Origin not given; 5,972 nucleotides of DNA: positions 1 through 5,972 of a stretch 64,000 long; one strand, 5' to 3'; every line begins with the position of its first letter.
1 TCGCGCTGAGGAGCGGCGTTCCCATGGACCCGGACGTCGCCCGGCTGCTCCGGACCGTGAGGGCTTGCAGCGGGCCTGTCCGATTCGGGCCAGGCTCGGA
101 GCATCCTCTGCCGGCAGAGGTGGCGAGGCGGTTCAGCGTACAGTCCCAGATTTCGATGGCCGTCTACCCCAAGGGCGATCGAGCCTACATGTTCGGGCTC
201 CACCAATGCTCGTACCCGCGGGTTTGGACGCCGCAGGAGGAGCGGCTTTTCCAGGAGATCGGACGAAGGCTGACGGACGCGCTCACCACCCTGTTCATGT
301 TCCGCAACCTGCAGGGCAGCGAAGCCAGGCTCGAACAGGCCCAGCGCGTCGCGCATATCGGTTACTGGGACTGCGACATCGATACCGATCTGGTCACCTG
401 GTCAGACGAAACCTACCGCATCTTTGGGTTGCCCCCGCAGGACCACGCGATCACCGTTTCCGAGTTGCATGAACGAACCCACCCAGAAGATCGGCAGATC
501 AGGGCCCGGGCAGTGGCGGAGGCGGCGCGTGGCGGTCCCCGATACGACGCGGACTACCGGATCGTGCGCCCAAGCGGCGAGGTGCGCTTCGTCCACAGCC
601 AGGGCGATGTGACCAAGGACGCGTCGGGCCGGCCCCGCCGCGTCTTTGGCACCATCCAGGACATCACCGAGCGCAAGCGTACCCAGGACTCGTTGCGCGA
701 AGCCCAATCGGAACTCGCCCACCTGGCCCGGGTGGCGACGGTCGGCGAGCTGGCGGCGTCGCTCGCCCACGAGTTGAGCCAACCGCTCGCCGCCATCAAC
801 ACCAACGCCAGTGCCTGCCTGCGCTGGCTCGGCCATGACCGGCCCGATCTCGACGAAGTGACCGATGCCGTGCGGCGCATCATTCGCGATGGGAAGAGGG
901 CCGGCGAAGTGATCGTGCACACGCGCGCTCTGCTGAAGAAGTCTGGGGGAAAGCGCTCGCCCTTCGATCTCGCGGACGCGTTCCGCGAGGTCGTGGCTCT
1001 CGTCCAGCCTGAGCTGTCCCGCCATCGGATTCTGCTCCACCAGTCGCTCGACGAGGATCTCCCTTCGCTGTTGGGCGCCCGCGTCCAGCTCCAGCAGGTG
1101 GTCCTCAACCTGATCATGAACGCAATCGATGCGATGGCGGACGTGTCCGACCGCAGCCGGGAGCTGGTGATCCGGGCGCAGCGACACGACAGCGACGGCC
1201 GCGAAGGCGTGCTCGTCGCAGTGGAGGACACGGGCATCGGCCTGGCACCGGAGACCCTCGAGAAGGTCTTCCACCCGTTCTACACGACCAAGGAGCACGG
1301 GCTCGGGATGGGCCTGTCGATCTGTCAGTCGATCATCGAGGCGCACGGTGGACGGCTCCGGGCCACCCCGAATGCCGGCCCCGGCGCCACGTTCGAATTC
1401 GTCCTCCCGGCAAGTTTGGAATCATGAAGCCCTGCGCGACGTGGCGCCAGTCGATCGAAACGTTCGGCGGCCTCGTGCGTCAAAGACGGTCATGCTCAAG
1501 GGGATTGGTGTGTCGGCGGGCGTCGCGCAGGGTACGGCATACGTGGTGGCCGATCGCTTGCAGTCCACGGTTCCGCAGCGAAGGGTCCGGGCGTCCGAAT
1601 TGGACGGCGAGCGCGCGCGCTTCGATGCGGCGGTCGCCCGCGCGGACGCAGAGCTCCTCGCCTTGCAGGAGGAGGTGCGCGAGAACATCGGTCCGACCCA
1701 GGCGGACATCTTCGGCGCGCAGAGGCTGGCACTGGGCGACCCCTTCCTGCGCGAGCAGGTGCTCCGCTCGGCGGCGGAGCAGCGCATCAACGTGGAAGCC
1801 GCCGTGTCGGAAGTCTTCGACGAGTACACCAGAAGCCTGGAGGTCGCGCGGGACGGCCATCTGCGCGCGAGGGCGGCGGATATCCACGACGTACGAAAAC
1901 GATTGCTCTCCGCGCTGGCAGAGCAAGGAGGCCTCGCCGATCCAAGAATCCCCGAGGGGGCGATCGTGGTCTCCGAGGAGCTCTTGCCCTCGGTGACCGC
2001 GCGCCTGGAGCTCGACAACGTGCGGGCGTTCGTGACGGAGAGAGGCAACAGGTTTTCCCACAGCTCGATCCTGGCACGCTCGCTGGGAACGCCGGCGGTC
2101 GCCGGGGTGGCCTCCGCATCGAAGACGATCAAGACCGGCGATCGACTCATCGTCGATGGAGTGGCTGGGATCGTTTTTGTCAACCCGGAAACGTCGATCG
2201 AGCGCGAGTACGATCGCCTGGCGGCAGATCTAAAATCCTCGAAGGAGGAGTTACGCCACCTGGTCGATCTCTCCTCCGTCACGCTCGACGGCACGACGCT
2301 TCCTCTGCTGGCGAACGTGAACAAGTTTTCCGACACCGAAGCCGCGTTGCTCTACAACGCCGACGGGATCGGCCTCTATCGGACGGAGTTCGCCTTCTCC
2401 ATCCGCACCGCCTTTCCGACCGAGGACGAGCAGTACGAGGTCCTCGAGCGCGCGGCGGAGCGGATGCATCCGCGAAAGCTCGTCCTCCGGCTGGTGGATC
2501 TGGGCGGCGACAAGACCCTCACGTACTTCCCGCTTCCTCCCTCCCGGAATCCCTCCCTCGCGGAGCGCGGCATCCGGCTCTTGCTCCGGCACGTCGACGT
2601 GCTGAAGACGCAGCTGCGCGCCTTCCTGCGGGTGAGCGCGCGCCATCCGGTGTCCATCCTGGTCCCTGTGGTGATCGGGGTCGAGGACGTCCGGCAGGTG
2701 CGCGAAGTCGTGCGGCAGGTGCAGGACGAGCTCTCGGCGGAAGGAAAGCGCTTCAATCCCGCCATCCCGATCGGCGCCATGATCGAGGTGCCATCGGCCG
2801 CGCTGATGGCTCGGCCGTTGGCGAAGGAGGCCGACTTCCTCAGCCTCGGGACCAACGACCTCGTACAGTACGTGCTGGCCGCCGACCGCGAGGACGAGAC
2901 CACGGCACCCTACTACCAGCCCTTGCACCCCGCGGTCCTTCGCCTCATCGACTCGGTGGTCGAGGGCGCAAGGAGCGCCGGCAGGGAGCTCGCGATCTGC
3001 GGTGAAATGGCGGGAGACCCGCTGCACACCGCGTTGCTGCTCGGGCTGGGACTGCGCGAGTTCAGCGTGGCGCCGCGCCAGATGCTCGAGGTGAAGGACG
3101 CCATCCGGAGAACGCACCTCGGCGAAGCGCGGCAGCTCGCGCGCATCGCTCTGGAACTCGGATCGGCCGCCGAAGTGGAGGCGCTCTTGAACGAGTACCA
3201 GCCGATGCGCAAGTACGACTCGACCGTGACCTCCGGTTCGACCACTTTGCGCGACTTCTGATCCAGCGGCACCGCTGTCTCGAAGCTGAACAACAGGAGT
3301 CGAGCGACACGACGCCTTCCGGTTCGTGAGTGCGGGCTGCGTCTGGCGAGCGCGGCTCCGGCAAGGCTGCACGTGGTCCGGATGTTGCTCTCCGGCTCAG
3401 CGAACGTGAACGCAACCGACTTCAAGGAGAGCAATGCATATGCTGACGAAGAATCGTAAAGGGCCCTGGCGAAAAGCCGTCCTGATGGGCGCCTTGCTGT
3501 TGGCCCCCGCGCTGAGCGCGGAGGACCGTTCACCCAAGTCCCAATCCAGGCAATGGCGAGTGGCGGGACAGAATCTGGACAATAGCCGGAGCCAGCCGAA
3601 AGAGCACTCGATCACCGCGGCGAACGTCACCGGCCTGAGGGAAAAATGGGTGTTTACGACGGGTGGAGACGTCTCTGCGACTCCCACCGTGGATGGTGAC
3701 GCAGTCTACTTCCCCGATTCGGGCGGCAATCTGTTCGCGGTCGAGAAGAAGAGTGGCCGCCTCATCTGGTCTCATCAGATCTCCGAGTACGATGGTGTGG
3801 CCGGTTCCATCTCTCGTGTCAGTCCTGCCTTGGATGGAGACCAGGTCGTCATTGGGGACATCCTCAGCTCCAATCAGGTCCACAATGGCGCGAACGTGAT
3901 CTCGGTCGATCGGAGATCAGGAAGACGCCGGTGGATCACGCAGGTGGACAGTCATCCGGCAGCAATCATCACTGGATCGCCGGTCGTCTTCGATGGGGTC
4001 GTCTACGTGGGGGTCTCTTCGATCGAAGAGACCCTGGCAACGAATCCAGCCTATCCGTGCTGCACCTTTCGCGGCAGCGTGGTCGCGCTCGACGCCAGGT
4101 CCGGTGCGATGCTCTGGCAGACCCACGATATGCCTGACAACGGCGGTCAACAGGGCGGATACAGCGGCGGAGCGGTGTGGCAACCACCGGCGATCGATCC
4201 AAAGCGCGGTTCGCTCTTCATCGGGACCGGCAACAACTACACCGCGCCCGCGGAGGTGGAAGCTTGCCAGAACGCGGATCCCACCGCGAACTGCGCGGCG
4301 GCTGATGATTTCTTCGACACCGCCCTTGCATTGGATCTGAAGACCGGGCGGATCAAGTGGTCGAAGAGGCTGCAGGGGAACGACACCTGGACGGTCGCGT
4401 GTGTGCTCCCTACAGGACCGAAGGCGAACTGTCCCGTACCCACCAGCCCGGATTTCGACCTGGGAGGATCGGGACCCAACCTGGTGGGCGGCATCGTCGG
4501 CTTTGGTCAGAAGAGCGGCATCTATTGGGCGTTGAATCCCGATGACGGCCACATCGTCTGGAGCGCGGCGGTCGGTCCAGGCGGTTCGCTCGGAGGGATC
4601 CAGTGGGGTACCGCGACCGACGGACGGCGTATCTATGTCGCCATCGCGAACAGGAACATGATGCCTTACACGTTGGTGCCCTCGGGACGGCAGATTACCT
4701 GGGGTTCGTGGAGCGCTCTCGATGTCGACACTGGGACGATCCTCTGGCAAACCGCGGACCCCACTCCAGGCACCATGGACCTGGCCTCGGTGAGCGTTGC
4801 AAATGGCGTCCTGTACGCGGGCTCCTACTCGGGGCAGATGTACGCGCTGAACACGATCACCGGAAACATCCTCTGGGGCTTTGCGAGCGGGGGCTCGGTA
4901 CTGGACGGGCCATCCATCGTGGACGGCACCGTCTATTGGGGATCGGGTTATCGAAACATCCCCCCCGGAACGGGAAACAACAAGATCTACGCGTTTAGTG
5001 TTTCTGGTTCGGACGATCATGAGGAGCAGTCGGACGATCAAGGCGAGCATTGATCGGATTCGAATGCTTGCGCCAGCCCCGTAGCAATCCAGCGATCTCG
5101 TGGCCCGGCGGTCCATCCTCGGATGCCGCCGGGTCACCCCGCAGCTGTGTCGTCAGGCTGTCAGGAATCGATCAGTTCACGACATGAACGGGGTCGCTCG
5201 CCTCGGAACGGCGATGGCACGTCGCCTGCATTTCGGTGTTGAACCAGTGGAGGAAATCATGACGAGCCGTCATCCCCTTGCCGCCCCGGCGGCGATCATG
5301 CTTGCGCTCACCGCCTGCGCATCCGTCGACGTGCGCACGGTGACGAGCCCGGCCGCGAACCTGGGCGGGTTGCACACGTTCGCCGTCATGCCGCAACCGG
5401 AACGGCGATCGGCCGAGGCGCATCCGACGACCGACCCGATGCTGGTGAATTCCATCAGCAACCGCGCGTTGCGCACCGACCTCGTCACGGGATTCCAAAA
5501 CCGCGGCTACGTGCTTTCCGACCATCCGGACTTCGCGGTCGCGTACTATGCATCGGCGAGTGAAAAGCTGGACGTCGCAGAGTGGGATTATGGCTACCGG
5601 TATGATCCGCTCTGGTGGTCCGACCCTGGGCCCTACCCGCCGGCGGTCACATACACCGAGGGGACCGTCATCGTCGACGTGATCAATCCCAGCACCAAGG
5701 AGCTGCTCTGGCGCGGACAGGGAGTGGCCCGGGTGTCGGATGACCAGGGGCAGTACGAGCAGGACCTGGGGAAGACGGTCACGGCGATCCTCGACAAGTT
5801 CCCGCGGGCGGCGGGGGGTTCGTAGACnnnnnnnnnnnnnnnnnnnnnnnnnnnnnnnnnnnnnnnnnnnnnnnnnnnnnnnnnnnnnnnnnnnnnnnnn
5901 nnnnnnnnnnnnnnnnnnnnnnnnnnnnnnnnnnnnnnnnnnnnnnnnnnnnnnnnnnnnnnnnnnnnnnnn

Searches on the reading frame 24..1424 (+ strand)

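Call 63: search_protein_families(library=pfam, proteins=[window:24-1424:+], max_evalue=0.00001)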
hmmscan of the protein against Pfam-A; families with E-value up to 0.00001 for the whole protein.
window:24-1424:+ (467 aa): 4 families
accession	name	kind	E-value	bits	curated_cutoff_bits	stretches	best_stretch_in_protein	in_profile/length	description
PF02518.31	HATPase_c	-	5.7e-24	85.1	26.4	1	353-463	3-109/111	Histidine kinase-, DNA gyrase B-, and HSP90-like ATPase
PF08447.18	PAS_3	-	1.2e-18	67.6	25.6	1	124-211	2-89/89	PAS fold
PF00512.31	HisKA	-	4.8e-08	33.4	26.9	1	241-297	3-54/66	His Kinase A (phospho-acceptor) domain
PF00989.32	PAS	-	8.6e-08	32.6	22.6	1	103-214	3-113/113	PAS fold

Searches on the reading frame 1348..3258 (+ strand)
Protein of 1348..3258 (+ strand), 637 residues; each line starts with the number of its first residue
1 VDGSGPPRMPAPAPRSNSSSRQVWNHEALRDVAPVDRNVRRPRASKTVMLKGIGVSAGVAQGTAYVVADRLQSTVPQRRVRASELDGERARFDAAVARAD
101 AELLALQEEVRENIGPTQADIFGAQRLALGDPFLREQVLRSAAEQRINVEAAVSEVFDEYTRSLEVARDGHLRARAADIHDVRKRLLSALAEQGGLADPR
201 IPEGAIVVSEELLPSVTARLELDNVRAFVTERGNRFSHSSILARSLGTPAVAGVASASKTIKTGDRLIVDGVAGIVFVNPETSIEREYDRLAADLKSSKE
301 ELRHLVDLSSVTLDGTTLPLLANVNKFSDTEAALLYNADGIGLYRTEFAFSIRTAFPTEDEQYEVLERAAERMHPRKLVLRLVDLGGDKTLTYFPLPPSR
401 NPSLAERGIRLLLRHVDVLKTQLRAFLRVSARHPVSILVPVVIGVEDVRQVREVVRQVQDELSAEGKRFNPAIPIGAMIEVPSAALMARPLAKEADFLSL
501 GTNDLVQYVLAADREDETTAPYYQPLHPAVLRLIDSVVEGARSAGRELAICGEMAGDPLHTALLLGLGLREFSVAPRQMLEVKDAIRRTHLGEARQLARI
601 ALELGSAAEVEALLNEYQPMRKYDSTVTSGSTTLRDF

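Call 63: search_protein_families(library=pfam, proteins=[window:1348-3258:+], max_evalue=0.00001)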
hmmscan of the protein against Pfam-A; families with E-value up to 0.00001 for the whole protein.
window:1348-3258:+ (637 aa): 3 families
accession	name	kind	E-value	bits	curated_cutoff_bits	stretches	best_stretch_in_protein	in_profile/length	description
PF02896.24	PEP-utilizers_C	-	5e-97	325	22.8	1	300-590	2-292/293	PEP-utilising enzyme, PEP-binding domain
PF05524.18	PEP-utilisers_N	-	5.3e-25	88.4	24.4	1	51-175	1-121/121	PEP-utilising enzyme, N-terminal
PF00391.29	PEP-utilizers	-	5.1e-21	74.5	23.1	1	201-274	1-72/72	PEP-utilising enzyme, mobile domain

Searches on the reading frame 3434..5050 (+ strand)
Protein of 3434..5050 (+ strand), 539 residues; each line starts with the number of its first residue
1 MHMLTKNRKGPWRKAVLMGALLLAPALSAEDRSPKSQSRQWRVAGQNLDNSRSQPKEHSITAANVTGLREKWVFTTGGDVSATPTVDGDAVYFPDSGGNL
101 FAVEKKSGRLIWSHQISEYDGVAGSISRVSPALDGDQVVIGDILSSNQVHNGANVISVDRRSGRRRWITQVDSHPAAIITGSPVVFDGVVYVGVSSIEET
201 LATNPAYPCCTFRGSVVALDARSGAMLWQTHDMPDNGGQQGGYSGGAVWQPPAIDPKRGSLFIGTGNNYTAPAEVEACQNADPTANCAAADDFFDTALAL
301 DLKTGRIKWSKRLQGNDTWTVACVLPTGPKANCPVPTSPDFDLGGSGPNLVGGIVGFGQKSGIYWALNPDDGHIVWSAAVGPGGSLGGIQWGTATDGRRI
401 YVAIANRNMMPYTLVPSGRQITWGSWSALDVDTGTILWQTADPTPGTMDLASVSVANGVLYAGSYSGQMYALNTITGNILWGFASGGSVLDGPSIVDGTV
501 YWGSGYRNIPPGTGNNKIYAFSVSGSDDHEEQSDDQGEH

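Call 63: search_protein_families(library=pfam, proteins=[window:3434-5050:+], max_evalue=0.00001)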
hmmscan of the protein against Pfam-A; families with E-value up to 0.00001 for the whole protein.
window:3434-5050:+ (539 aa): 3 families
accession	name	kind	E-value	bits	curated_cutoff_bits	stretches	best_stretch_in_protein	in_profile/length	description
PF13360.13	PQQ_2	-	6.2e-32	111.6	27.6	4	69-193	54-175/233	Outer membrane protein assembly factor BamB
PF01011.28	PQQ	-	7.5e-20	71.6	26.7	1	41-319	1-292/595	Glucose/ethanol/alcohol dehydrogenase, beta-propeller domain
PF13570.13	Beta-prop_ACSF4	-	4.1e-16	59.7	133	0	428-504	33-110/329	Beta-alanine-activating enzyme, beta-propeller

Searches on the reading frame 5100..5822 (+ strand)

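Call 63: search_protein_families(library=pfam, proteins=[window:5100-5822:+], max_evalue=0.00001)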
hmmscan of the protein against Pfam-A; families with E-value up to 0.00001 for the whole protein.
window:5100-5822:+ (241 aa): 1 family
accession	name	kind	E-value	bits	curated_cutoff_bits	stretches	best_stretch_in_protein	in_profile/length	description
PF13590.11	DUF4136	-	8.5e-25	88.4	32.8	1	79-235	2-151/152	Domain of unknown function (DUF4136)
